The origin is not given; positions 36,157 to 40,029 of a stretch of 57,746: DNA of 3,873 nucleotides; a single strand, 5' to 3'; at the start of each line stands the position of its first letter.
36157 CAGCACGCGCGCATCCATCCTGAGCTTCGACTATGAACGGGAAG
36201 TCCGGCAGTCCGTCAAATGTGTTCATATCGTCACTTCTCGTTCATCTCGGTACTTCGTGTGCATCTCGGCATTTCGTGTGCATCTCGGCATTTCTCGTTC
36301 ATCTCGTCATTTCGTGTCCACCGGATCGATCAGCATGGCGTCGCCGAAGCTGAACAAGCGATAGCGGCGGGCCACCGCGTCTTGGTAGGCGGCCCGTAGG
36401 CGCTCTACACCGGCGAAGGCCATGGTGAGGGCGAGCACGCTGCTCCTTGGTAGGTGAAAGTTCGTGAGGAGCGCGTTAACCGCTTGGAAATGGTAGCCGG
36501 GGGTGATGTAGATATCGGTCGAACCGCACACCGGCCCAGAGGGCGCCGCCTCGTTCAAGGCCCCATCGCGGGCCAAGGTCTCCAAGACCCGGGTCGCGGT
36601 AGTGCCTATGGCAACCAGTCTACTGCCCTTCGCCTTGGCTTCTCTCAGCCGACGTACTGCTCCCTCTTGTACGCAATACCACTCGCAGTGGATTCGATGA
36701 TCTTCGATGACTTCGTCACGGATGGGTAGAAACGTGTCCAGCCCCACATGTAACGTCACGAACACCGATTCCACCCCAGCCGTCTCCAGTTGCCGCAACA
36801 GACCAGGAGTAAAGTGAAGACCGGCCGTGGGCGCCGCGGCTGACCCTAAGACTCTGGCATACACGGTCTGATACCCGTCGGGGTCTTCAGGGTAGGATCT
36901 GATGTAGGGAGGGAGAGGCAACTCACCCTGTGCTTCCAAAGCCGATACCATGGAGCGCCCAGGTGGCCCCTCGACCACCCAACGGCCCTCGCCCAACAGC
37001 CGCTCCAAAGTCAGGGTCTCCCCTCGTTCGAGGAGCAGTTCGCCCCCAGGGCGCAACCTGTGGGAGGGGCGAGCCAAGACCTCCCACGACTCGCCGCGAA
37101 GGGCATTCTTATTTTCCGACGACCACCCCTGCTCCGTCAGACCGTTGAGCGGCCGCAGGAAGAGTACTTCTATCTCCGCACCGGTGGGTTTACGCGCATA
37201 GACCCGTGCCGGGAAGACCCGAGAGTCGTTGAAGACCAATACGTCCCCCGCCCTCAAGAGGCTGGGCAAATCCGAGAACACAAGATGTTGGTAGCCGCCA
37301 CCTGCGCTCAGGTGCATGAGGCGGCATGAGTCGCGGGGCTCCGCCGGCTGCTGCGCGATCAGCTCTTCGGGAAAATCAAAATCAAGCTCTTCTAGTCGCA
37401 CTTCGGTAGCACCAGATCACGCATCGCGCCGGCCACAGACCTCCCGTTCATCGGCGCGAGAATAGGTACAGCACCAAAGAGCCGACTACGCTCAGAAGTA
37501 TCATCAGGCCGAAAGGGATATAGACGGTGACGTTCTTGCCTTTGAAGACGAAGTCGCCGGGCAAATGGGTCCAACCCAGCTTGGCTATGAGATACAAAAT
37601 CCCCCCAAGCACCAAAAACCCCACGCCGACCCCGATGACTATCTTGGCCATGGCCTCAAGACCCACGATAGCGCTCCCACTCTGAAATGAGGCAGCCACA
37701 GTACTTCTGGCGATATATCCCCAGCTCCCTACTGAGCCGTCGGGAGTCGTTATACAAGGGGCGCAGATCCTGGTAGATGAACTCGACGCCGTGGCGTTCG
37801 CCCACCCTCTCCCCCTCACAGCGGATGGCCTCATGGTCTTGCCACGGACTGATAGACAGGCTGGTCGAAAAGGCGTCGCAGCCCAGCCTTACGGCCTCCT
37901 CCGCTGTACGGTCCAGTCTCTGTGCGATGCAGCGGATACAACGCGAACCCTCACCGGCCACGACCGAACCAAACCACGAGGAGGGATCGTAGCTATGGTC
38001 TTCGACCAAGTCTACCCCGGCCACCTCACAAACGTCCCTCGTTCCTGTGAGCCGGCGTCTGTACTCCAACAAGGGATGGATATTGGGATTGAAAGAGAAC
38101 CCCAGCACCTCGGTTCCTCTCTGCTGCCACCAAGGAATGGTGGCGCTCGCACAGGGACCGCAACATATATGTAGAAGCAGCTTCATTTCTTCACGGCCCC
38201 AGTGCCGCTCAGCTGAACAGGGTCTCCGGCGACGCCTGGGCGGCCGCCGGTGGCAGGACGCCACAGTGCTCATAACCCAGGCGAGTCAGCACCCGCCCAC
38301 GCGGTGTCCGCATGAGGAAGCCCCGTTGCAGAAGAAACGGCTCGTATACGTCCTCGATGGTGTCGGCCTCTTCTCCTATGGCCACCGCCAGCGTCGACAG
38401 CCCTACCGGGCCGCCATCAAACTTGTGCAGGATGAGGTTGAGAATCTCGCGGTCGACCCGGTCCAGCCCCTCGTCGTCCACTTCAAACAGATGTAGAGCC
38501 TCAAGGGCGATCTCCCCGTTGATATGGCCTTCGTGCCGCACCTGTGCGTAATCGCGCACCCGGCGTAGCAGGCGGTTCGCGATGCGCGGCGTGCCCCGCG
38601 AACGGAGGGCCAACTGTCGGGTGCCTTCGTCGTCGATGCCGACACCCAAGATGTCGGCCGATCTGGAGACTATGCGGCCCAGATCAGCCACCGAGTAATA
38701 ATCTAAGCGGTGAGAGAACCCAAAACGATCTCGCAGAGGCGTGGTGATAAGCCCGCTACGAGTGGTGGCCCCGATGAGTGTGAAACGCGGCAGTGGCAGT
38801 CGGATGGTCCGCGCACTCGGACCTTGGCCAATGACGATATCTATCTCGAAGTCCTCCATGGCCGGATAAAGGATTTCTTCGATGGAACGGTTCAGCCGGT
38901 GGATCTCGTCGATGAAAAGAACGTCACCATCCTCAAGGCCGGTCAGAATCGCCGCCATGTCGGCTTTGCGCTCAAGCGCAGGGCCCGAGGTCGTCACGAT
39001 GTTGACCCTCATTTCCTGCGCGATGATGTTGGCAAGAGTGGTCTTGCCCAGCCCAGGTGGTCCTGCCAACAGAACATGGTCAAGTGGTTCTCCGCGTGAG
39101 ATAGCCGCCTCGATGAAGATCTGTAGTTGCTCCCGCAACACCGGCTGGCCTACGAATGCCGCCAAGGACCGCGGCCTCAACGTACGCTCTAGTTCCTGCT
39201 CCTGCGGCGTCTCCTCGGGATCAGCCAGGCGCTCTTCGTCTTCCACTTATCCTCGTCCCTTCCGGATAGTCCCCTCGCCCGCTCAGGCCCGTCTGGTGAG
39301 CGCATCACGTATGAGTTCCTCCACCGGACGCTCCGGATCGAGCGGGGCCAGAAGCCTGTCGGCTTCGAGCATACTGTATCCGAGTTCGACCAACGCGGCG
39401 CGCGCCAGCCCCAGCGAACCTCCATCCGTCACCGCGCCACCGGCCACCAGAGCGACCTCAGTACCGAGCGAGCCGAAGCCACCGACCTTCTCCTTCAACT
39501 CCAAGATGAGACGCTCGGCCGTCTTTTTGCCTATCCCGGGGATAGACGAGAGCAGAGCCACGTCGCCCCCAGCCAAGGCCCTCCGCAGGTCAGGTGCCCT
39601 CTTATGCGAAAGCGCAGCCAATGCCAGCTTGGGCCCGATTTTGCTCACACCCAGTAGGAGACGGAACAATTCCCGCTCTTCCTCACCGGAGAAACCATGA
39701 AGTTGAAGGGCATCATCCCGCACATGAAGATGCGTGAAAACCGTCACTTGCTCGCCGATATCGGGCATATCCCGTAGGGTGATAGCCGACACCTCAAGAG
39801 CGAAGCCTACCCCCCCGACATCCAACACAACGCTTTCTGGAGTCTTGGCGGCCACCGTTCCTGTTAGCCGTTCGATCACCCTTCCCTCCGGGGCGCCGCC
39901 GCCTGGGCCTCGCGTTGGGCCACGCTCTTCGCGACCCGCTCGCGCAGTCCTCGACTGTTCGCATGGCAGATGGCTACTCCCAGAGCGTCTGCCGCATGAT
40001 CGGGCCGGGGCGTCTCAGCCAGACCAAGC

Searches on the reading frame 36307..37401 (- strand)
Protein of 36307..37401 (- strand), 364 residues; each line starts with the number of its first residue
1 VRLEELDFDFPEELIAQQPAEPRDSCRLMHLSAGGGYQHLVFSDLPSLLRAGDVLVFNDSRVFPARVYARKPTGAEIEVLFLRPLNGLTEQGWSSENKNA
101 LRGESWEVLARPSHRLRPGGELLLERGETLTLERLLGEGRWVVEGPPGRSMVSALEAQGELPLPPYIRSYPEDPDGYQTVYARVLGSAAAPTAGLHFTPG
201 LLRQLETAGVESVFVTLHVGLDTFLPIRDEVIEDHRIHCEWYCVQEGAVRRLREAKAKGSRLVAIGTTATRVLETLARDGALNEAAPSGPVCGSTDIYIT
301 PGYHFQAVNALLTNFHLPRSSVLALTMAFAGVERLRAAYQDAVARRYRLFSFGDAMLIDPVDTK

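Call 28: search_protein_families(library=pfam, proteins=[window:36307-37401:-], max_evalue=0.0001)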
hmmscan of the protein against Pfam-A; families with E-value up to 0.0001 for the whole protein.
window:36307-37401:- (364 aa): 1 family
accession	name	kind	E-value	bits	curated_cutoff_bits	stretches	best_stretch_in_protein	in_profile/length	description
PF02547.20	Queuosine_synth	-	5.7e-114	381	25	1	4-358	2-322/322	Queuosine biosynthesis protein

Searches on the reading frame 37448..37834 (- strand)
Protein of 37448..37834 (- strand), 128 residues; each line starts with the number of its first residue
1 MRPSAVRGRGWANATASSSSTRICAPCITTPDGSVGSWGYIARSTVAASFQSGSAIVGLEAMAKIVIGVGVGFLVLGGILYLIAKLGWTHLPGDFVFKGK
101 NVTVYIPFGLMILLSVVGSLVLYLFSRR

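Call 28: search_protein_families(library=pfam, proteins=[window:37448-37834:-], max_evalue=0.0001)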
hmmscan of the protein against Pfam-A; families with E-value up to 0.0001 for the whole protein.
window:37448-37834:- (128 aa): 1 family
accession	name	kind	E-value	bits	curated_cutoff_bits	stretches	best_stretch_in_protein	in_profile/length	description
PF11146.13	DUF2905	-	1e-16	61.4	22.2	1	64-125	2-64/64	Protein of unknown function (DUF2905)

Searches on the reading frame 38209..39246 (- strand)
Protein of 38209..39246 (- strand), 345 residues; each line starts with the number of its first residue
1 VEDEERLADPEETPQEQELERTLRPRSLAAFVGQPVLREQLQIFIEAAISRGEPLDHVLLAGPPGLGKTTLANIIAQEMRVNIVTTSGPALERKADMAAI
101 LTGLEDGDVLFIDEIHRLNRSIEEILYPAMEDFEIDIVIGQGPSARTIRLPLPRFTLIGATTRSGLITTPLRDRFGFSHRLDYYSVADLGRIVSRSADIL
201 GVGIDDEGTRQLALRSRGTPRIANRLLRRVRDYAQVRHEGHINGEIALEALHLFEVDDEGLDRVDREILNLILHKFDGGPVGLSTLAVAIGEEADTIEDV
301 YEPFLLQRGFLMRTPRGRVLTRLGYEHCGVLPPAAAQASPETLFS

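Call 28: search_protein_families(library=pfam, proteins=[window:38209-39246:-], max_evalue=0.0001)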
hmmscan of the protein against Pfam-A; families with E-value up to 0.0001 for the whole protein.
window:38209-39246:- (345 aa): 8 families
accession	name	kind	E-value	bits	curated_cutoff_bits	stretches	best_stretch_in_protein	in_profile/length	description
PF05496.18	RuvB_N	-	6.2e-78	260.5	27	1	23-181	1-159/159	Holliday junction DNA helicase RuvB P-loop domain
PF17864.7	AAA_lid_4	-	1.7e-30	105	27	1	184-257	1-74/74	RuvB AAA lid domain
PF05491.19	RuvB_C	-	1.5e-24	86.2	24.7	1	259-327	2-70/72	RuvB C-terminal winged helix domain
PF00004.35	AAA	-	9.3e-22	78.3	21.2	1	58-178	1-126/131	ATPase family associated with various cellular activities (AAA)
PF07728.20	AAA_5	-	2.2e-09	37.9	22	1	57-175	1-139/139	AAA domain (dynein-related subfamily)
PF13191.12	AAA_16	-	1e-05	26.5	32.6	0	32-91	3-61/167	AAA ATPase domain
PF01078.27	Mg_chelatase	-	2.1e-05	24.5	20.3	0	56-76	23-43/207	Magnesium chelatase, subunit ChlI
PF13173.12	AAA_14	-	2.5e-05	24.7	27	1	58-137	5-93/129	AAA domain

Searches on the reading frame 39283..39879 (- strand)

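Call 28: search_protein_families(library=pfam, proteins=[window:39283-39879:-], max_evalue=0.0001)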
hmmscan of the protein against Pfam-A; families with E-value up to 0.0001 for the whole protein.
window:39283-39879:- (198 aa): 3 families
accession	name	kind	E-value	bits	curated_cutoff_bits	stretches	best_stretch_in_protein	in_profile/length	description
PF01330.27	RuvA_N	-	3e-20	72.5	23.6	1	1-62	1-61/61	RuvA N terminal domain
PF14520.12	HHH_5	-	1.8e-17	64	27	1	72-130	1-57/57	Helix-hairpin-helix domain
PF07499.19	RuvA_C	-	4.2e-06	27.6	24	1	159-194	6-43/47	RuvA, C-terminal domain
